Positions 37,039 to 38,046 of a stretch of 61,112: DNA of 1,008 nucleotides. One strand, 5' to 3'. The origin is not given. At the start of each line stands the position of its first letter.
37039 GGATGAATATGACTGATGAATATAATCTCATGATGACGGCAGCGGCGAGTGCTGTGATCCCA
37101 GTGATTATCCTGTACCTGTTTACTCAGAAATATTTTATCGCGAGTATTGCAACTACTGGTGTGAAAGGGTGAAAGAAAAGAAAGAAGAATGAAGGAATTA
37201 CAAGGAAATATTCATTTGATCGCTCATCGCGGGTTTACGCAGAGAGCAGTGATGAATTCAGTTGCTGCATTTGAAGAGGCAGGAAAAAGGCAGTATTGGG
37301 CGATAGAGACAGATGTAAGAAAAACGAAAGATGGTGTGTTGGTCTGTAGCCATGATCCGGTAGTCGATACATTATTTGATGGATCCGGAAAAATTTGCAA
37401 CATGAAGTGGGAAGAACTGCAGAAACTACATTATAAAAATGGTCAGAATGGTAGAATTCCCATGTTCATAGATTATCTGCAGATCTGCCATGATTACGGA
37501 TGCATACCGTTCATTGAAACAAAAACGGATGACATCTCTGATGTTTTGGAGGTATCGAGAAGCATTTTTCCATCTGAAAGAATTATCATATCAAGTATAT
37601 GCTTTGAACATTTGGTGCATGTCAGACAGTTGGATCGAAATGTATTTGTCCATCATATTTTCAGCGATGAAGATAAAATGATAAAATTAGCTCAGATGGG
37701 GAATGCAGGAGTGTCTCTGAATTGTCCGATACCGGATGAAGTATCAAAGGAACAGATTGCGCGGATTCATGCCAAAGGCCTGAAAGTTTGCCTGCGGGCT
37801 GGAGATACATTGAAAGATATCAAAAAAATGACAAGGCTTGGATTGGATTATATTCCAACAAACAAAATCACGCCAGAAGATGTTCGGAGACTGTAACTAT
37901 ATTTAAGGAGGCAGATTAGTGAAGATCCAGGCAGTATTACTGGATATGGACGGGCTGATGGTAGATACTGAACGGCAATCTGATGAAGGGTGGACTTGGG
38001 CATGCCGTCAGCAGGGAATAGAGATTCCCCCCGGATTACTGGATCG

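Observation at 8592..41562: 33 kb of sugar-importer genes without a recognisable glycoside hydrolase: phosphoesterases and flavoproteins take its place (candidate phosphodiester-linked glycan/polyol salvage system)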

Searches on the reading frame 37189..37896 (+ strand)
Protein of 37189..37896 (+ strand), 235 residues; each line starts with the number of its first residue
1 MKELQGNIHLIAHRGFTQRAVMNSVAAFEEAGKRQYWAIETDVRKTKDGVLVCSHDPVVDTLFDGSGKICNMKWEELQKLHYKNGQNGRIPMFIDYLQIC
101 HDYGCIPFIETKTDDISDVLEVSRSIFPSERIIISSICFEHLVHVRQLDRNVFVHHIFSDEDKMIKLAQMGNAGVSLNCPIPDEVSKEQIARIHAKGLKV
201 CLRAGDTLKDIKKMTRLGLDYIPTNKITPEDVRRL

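Call 5: search_protein_families(library=pfam, proteins=[window:37189-37896:+])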
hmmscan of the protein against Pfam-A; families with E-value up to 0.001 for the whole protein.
window:37189-37896:+ (235 aa): 1 family
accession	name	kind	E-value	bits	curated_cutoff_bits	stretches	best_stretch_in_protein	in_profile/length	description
PF03009.23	GDPD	-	4.8e-27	96.1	23.6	1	13-227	1-242/244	Glycerophosphoryl diester phosphodiesterase family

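Call 43: search_protein_families(library=ncbifam, proteins=[window:37189-37896:+], max_evalue=0.00001)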
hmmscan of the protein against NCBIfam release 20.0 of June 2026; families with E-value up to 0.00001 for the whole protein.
window:37189-37896:+ (235 aa): 2 families
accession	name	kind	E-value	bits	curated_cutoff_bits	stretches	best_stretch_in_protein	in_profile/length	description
NF006989.0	PRK09454.1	equivalog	1.6e-15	57.2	264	1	9-227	11-241/251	glycerophosphodiester phosphodiesterase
NF053857.1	LysphglycPlipDStph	equivalog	6.2e-10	38.9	450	1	9-81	47-119/305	lysophosphatidylglycerol phospholipase D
